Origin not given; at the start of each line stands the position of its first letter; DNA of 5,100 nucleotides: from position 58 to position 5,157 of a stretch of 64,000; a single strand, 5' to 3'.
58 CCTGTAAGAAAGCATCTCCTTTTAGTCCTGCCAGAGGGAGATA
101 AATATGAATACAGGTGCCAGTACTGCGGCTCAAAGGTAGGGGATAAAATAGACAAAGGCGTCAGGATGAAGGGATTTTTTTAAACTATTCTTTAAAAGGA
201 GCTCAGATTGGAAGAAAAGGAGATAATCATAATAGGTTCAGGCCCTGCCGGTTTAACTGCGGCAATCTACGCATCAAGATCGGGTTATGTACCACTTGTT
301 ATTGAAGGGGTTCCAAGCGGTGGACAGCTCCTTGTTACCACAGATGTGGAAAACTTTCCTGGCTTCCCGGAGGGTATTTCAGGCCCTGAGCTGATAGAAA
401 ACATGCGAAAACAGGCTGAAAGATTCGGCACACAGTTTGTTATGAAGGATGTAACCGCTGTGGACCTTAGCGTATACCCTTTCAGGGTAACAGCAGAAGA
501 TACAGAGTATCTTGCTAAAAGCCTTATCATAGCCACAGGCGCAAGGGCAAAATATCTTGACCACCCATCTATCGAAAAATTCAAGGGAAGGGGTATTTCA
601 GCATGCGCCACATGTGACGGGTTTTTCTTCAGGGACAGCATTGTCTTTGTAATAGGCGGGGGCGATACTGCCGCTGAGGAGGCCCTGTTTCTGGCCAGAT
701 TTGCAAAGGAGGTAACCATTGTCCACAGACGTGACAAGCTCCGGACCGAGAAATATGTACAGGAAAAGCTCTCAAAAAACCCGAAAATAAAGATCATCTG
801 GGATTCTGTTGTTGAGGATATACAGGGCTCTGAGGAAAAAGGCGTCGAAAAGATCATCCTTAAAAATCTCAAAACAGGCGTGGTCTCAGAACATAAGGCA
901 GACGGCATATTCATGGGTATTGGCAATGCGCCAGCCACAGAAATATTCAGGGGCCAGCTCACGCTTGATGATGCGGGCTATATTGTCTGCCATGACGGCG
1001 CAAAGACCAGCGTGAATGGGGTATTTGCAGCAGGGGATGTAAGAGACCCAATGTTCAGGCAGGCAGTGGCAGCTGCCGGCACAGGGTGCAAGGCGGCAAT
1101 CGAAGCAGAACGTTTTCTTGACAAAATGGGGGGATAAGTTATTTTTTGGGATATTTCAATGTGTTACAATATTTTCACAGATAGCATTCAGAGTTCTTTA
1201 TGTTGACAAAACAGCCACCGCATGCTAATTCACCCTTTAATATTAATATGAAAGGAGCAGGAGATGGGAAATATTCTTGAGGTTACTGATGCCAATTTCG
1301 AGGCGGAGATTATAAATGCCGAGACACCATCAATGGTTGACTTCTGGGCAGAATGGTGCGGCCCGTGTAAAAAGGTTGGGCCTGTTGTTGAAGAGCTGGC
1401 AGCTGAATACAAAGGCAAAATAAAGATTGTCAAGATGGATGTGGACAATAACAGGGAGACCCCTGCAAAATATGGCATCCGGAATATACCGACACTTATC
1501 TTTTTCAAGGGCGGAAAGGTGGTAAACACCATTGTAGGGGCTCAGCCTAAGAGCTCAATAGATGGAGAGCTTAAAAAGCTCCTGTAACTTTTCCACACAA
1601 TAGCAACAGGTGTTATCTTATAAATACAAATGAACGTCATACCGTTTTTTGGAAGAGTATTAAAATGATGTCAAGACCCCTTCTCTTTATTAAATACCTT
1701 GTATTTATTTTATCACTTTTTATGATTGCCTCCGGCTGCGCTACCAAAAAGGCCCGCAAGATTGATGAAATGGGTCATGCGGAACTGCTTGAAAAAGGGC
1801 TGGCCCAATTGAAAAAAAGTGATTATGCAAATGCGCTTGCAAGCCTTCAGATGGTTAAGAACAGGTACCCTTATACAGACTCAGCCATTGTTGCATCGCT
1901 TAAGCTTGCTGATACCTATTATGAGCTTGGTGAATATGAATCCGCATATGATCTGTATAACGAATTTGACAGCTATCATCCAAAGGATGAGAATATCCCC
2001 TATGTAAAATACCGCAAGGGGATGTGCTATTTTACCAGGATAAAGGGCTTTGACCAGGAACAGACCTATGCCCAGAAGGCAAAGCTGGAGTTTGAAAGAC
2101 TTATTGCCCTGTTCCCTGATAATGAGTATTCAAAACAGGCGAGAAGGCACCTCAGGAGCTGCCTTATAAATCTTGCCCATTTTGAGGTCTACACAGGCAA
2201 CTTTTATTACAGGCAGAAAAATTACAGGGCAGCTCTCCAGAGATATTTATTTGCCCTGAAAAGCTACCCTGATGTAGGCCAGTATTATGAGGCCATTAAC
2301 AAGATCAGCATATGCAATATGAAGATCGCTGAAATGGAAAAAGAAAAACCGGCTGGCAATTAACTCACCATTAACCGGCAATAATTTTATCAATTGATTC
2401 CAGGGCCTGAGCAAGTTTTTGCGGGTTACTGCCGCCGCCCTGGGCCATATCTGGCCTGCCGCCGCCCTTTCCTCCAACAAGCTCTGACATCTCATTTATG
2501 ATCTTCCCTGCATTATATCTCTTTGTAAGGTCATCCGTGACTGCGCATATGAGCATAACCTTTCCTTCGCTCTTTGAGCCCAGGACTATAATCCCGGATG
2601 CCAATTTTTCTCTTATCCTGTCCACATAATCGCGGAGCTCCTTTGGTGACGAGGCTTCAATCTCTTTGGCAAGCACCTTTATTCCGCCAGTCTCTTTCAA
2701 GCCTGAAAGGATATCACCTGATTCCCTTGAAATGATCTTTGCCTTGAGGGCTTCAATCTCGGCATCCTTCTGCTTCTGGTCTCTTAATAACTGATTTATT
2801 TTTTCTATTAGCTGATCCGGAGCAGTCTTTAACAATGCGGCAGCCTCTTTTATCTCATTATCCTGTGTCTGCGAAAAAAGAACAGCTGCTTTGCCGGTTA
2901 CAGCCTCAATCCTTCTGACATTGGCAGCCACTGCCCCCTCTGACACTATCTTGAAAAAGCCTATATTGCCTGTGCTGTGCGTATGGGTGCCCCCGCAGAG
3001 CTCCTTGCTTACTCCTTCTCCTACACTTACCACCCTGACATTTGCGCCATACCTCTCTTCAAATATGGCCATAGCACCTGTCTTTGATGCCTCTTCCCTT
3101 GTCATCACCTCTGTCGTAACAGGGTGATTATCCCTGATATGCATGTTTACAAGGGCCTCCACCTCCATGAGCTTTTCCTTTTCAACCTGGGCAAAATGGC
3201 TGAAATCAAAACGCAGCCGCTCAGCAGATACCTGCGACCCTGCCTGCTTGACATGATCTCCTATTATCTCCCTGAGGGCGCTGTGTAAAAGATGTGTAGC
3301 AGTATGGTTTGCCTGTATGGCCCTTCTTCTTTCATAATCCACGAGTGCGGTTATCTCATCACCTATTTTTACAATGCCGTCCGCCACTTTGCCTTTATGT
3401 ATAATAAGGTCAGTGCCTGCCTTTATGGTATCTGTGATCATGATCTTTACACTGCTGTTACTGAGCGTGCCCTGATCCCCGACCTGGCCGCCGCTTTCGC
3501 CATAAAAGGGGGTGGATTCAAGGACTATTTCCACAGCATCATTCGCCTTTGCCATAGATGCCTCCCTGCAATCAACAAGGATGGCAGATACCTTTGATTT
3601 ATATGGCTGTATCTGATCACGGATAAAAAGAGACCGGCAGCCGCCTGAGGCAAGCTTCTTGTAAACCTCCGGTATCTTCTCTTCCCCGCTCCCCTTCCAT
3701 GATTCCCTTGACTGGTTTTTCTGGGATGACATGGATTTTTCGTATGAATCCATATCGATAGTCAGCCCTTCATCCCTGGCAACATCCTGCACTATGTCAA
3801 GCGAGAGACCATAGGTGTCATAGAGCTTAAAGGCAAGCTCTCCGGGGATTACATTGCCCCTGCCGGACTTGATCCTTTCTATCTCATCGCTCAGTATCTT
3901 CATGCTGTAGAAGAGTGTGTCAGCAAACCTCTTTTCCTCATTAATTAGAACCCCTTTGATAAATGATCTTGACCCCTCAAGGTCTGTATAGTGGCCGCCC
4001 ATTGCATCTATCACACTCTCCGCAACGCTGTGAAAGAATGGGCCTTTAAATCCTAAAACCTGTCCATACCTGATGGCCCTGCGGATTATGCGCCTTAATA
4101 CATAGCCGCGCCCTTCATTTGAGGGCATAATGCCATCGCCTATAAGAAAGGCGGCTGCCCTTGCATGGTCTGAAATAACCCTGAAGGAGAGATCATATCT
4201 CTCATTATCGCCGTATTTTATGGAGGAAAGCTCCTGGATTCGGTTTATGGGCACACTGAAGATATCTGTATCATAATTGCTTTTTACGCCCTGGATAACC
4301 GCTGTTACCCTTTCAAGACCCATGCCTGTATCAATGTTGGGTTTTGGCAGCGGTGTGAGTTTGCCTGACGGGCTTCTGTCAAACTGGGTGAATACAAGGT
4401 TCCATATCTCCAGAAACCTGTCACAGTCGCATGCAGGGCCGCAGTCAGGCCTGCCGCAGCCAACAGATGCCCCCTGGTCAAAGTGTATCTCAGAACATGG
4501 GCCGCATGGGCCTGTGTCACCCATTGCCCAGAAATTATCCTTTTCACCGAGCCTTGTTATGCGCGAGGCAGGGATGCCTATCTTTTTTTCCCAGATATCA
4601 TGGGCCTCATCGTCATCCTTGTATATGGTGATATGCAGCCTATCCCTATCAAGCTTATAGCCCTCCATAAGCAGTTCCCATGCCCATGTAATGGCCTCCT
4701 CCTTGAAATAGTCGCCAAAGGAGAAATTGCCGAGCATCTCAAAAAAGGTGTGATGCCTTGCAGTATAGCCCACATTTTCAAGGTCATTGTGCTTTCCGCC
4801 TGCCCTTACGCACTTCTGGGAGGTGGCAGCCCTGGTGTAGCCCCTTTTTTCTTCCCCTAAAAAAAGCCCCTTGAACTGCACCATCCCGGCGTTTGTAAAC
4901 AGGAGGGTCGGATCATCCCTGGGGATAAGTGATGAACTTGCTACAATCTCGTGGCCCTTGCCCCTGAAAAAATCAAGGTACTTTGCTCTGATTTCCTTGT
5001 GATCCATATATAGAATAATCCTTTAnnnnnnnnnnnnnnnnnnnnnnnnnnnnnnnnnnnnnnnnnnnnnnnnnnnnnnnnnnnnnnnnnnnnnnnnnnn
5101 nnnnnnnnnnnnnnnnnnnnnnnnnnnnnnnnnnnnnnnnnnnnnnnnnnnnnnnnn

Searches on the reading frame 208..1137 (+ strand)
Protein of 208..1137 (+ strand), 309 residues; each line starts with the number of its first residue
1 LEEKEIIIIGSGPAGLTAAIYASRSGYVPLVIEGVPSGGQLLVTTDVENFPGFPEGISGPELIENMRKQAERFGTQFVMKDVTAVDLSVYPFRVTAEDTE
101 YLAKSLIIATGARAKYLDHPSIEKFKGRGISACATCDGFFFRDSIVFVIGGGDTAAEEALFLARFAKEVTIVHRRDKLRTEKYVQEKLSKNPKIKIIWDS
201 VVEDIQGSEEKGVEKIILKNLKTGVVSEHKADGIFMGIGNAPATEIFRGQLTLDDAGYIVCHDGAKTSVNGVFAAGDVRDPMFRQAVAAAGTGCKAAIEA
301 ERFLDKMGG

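Call 68: search_protein_families(library=pfam, proteins=[window:208-1137:+], max_evalue=0.00001)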
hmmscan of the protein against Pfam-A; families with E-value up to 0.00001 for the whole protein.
window:208-1137:+ (309 aa): 5 families
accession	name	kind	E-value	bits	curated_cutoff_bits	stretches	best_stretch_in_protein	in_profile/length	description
PF07992.20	Pyr_redox_2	-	6.8e-51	173.8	26.1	1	5-293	2-291/291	Pyridine nucleotide-disulphide oxidoreductase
PF13738.12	Pyr_redox_3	-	1.1e-21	77.8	30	1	57-276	78-305/305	Pyridine nucleotide-disulphide oxidoreductase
PF00070.33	Pyr_redox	-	6.9e-21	75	22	1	146-219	2-80/82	Pyridine nucleotide-disulphide oxidoreductase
PF01266.30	DAO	-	9.1e-07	29.2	27.9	0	6-34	2-30/353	FAD dependent oxidoreductase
PF03486.20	HI0933_like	-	1.5e-06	28.3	50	0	5-40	2-37/244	HI0933-like protein Rossmann domain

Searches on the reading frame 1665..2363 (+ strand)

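Call 68: search_protein_families(library=pfam, proteins=[window:1665-2363:+], max_evalue=0.00001)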
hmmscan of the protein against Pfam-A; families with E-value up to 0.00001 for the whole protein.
window:1665-2363:+ (232 aa): 4 families
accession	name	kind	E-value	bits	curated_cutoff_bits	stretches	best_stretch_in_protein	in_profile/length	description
PF13525.12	YfiO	-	1.6e-29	103.6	25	1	36-222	3-192/203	Outer membrane lipoprotein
PF13512.12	TPR_18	-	2.8e-12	47.4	21.9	1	36-162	8-144/145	Tetratricopeptide repeat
PF13174.12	TPR_6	-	1.1e-10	41.8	26.3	0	77-107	2-32/33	Tetratricopeptide repeat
PF13428.12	TPR_14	-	5.7e-06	26.9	23.5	0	77-108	3-34/44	Tetratricopeptide repeat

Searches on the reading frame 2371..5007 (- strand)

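Call 54: search_protein_families(library=pfam, proteins=[window:2371-5007:-], max_evalue=0.00001)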
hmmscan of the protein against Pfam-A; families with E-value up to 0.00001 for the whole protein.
window:2371-5007:- (878 aa): 3 families
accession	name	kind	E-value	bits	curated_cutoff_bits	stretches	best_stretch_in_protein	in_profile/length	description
PF01411.24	tRNA-synt_2c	-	7.1e-210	698.6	30.3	1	5-560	1-552/552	tRNA synthetases class II (A)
PF02272.25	DHHA1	-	3.3e-19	69.7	25.9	1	776-877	2-101/102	DHHA1 domain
PF07973.19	tRNA_SAD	-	3.9e-15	56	24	1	657-701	1-44/44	Threonyl and Alanyl tRNA synthetase second additional domain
